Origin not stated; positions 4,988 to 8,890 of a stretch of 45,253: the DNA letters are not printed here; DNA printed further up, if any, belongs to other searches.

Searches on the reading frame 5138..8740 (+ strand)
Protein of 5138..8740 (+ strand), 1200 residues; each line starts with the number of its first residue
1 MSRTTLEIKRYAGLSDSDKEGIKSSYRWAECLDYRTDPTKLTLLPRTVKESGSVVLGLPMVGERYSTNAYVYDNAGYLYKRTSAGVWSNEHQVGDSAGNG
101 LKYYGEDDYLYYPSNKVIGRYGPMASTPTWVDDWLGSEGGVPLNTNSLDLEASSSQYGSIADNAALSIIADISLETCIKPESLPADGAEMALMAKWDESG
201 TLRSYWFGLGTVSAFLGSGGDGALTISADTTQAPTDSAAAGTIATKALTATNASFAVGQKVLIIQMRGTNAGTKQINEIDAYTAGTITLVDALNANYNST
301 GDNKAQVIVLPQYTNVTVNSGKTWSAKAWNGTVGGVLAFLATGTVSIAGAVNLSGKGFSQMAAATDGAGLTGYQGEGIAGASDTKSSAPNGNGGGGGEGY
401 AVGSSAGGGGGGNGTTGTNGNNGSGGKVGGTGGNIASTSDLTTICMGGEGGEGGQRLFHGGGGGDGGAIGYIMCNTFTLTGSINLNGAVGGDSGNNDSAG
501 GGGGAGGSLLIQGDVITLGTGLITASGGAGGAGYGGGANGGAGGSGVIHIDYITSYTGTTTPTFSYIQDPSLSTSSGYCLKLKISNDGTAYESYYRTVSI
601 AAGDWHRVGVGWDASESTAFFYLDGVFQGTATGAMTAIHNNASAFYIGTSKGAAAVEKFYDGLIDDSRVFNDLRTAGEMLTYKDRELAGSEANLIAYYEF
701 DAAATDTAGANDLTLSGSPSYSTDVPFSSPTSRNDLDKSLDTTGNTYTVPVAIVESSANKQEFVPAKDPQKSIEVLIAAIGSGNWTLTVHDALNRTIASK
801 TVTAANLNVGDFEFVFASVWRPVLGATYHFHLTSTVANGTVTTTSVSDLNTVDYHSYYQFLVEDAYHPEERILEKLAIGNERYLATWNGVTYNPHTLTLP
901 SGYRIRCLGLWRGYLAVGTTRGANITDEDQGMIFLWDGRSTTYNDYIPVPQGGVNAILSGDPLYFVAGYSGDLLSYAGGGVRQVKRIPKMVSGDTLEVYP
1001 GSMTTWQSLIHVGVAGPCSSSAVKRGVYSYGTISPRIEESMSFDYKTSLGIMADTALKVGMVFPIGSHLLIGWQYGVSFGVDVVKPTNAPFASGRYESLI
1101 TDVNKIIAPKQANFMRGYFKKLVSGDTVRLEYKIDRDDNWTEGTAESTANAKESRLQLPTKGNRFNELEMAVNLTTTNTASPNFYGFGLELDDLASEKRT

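Call 6: search_protein_families(library=phrogs, proteins=[window:5138-8740:+], max_evalue=0.001)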
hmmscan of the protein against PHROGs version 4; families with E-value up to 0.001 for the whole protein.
window:5138-8740:+ (1200 aa): 0 families

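Call 72: search_protein_families(library=pfam, proteins=[window:5138-8740:+], max_evalue=0.001)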
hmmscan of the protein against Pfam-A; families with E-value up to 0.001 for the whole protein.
window:5138-8740:+ (1200 aa): 1 family
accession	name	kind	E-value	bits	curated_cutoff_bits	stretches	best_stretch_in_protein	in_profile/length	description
PF13385.13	Laminin_G_3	-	5.5e-12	46.5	27.6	1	572-678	48-149/151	Concanavalin A-like lectin/glucanases superfamily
